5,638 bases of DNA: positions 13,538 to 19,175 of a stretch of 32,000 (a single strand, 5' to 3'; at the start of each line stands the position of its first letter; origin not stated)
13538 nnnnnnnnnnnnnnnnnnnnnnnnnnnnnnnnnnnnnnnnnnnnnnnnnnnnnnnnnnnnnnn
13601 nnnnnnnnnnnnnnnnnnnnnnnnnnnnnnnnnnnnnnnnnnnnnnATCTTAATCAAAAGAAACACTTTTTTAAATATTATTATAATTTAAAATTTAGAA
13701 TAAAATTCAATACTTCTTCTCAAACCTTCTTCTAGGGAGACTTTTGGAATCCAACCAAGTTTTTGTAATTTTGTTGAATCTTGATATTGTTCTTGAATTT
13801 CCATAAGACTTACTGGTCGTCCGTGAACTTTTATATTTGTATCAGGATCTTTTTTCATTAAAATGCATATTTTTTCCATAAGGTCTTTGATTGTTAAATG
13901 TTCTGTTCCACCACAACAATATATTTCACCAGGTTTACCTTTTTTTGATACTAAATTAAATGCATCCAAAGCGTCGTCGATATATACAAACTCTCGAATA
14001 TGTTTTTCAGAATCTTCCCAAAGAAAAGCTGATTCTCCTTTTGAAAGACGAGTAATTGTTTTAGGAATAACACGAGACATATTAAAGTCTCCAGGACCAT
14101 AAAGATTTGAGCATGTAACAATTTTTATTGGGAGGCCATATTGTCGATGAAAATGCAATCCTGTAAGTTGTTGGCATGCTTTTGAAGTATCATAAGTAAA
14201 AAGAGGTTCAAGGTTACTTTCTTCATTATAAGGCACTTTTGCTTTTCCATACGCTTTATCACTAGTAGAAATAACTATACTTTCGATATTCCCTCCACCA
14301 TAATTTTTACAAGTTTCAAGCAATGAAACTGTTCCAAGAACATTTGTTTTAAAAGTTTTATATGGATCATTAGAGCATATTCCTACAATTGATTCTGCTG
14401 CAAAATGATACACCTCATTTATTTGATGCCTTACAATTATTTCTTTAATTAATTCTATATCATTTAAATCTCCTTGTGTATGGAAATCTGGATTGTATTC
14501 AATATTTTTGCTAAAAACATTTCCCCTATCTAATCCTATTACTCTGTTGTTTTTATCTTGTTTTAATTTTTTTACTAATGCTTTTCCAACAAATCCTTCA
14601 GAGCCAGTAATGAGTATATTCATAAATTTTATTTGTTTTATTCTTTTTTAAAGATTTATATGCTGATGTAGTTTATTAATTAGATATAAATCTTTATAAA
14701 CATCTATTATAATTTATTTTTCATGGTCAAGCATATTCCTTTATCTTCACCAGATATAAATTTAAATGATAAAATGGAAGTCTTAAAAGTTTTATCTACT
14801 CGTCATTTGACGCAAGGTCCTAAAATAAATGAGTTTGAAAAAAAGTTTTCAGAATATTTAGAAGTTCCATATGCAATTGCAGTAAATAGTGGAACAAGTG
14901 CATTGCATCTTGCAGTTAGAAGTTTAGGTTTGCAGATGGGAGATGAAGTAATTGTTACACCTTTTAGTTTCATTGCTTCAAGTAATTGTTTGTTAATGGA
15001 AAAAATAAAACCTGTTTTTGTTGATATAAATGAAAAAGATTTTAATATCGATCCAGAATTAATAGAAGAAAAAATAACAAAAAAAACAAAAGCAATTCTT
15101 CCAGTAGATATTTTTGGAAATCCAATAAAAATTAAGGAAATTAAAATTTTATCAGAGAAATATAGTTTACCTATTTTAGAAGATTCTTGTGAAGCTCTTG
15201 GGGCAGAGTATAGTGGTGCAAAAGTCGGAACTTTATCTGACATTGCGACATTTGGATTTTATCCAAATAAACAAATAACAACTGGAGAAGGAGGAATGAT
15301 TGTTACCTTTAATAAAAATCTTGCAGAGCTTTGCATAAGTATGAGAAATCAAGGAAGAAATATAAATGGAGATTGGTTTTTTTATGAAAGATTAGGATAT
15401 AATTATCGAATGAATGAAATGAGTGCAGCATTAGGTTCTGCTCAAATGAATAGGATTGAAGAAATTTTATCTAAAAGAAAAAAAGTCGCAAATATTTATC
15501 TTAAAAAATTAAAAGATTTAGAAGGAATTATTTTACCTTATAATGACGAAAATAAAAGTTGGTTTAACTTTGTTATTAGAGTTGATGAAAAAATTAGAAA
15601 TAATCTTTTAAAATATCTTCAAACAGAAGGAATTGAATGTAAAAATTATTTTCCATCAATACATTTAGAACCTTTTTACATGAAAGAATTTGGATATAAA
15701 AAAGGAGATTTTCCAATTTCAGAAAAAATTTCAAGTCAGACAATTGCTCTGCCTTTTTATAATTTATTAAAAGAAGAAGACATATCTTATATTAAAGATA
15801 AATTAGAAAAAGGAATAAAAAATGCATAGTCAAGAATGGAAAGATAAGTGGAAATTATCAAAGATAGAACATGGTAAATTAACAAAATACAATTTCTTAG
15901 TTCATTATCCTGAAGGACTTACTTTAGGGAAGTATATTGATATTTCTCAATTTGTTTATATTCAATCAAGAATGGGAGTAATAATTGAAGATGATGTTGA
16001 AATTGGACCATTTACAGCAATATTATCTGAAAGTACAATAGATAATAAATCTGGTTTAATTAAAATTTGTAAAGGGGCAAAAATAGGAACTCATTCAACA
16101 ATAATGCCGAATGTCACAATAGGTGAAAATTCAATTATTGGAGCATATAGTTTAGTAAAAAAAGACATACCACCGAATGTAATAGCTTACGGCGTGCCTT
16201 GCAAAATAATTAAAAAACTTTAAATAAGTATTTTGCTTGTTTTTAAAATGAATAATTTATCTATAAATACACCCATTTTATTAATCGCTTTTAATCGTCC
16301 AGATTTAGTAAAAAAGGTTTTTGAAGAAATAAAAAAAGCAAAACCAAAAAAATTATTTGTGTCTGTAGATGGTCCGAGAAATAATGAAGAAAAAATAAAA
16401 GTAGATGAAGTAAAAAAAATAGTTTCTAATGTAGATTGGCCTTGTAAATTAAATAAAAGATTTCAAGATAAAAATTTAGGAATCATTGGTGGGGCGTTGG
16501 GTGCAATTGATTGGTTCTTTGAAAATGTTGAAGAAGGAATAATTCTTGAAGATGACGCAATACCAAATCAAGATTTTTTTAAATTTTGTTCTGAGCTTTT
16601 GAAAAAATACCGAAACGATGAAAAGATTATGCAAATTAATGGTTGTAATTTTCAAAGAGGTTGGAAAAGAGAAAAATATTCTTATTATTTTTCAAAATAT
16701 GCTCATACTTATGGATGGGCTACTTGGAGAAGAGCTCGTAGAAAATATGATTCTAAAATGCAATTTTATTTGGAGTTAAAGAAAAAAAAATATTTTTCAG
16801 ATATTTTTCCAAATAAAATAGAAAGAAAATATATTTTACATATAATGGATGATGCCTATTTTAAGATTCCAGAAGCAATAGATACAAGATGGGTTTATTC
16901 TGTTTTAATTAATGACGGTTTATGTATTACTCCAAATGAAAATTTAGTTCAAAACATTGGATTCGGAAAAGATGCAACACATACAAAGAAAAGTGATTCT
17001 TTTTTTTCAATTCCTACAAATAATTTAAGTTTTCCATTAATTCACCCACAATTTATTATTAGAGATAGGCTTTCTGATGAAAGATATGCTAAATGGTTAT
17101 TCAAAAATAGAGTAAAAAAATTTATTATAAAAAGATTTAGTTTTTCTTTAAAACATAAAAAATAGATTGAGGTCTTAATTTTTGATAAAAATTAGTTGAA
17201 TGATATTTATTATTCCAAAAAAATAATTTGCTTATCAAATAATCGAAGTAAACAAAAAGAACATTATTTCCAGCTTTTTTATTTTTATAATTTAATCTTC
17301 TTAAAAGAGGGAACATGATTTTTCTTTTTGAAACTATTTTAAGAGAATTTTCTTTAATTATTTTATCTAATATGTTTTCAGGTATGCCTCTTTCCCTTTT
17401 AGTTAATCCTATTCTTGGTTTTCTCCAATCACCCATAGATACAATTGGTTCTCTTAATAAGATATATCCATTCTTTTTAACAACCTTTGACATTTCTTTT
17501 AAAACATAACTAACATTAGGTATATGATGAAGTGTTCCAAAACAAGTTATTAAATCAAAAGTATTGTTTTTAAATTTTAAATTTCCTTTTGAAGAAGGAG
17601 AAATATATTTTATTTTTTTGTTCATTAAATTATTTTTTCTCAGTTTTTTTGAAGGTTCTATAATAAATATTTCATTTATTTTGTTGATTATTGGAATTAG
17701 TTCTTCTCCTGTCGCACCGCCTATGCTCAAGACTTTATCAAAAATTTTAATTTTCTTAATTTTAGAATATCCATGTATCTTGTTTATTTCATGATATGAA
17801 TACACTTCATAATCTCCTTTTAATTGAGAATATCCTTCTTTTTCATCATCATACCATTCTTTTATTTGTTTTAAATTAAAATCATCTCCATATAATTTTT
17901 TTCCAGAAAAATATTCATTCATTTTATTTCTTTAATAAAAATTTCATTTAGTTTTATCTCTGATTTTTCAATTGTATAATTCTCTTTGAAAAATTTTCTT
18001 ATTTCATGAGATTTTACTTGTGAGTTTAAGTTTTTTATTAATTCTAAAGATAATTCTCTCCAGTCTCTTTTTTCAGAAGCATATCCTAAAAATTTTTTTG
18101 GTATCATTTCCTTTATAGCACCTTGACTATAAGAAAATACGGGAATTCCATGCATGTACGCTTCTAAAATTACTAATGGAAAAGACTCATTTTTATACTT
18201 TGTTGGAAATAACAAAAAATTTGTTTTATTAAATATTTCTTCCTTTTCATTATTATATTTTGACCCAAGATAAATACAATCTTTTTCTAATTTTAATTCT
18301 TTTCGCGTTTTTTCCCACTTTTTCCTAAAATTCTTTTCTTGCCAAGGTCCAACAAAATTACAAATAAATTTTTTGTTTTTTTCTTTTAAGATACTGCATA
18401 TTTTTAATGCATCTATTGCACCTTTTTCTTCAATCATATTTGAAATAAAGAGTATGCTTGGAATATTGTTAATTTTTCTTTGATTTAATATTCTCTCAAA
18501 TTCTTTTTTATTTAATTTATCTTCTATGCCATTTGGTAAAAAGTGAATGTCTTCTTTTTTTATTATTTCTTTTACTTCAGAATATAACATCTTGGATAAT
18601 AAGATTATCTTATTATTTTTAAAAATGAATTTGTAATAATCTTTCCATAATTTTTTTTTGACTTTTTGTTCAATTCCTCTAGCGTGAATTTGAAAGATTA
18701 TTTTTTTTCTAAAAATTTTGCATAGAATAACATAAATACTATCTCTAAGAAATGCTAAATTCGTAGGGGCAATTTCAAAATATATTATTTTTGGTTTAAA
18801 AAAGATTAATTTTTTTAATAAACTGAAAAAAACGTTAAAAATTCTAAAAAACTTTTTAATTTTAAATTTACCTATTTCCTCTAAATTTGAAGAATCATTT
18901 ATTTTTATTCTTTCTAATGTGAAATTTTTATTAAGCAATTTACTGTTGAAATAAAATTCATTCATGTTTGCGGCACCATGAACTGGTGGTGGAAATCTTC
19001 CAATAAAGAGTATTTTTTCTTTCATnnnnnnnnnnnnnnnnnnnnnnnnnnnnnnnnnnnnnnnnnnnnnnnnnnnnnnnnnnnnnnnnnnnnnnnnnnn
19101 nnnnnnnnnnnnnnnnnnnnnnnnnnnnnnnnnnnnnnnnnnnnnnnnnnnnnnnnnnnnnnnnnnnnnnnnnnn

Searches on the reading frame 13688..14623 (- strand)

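Call 27: search_protein_families(library=pfam, proteins=[window:13688-14623:-], max_evalue=0.001)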
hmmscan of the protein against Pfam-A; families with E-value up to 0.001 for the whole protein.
window:13688-14623:- (311 aa): 6 families
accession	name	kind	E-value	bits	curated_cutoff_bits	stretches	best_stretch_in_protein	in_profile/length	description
PF16363.11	GDP_Man_Dehyd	-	2.3e-49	169.1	27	1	4-303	1-331/332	GDP-mannose 4,6 dehydratase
PF01370.27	Epimerase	-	6.3e-48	163.7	20.9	1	3-238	1-240/240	NAD dependent epimerase/dehydratase family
PF02719.21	Polysacc_synt_2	-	5.6e-17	62.3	20.2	1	3-268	1-262/293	Polysaccharide biosynthesis protein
PF04321.23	RmlD_sub_bind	-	1.3e-14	54.5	27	1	1-186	1-163/287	RmlD substrate binding domain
PF01073.25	3Beta_HSD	-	9.6e-09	35.1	22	1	4-216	1-219/280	3-beta hydroxysteroid dehydrogenase/isomerase family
PF07993.18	NAD_binding_4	-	3.6e-06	26.8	20.1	0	65-176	86-209/258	Male sterility protein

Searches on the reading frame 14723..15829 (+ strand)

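Call 27: search_protein_families(library=pfam, proteins=[window:14723-15829:+], max_evalue=0.001)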
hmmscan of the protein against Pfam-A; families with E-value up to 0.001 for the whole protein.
window:14723-15829:+ (368 aa): 4 families
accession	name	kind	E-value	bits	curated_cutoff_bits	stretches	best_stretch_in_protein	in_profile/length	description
PF01041.23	DegT_DnrJ_EryC1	-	1e-118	397.1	19.8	1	14-361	5-359/360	DegT/DnrJ/EryC1/StrS aminotransferase family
PF01053.26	Cys_Met_Meta_PP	-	9e-06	24.9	27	1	31-134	50-149/381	Cys/Met metabolism PLP-dependent enzyme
PF00266.25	Aminotran_5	-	1.4e-05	24.7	21.5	0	31-126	41-144/371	Aminotransferase class-V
PF01212.27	Beta_elim_lyase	-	4.8e-05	23.2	27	1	32-272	31-274/288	Beta-eliminating lyase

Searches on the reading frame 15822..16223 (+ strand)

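Call 27: search_protein_families(library=pfam, proteins=[window:15822-16223:+], max_evalue=0.001)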
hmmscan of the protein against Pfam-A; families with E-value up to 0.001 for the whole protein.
window:15822-16223:+ (133 aa): 1 family
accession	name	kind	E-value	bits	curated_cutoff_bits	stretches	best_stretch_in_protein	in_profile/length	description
PF00132.30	Hexapep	-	6e-14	51.5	27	1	81-113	3-35/36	Bacterial transferase hexapeptide (six repeats)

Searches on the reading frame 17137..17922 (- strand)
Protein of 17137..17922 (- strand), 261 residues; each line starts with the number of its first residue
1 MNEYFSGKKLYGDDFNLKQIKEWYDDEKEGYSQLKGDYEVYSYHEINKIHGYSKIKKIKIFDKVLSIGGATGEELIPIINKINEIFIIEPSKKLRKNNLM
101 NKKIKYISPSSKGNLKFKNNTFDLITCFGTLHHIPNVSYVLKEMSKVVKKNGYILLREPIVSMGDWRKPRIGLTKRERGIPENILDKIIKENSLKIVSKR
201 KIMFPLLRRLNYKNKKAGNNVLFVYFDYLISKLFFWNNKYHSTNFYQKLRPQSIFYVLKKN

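Call 64: search_protein_families(library=pfam, proteins=[window:17137-17922:-], max_evalue=0.001)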
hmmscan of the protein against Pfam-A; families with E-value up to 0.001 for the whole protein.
window:17137-17922:- (261 aa): 7 families
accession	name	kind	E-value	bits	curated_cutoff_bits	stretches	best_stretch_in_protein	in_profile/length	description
PF08241.18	Methyltransf_11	-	1.4e-11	45.3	21.2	1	65-155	1-94/95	Methyltransferase domain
PF13489.12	Methyltransf_23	-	1.5e-11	44.8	27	1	62-162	24-122/164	Methyltransferase domain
PF08242.18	Methyltransf_12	-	7.3e-09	36.7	30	1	65-154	1-98/98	Methyltransferase domain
PF13847.12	Methyltransf_31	-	3.2e-08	33.8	27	1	114-160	65-113/145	Methyltransferase domain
PF13649.12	Methyltransf_25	-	5.6e-08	33.8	27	1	64-152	1-97/97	Methyltransferase domain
PF01209.24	Ubie_methyltran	-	2.5e-06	27.5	20.1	1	78-156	76-151/233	ubiE/COQ5 methyltransferase family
PF05219.18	DREV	-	3.7e-05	23.4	26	1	61-156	95-186/265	DREV methyltransferase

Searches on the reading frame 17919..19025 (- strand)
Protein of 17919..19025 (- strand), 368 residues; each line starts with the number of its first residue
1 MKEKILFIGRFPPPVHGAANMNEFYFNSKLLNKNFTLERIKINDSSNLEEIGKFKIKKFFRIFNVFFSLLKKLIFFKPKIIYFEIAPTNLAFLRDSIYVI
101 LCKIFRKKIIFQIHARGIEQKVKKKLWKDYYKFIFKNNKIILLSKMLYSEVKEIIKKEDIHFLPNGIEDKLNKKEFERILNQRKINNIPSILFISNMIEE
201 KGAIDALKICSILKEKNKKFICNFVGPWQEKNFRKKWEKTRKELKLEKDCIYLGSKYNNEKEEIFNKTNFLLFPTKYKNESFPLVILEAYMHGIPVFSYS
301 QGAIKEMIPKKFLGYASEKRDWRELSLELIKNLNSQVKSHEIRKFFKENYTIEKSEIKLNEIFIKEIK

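Call 64: search_protein_families(library=pfam, proteins=[window:17919-19025:-], max_evalue=0.001)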
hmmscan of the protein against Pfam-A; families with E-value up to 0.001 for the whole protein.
window:17919-19025:- (368 aa): 3 families
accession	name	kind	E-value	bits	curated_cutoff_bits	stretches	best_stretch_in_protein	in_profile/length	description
PF00534.26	Glycos_transf_1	-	4.1e-21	75.7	26.4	1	186-344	13-167/172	Glycosyl transferases group 1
PF13692.12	Glyco_trans_1_4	-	4.5e-14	53.3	27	1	189-330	2-137/142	Glycosyl transferases group 1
PF13439.12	Glyco_transf_4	-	0.00061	20.3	28.5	0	57-168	52-167/170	Glycosyltransferase Family 4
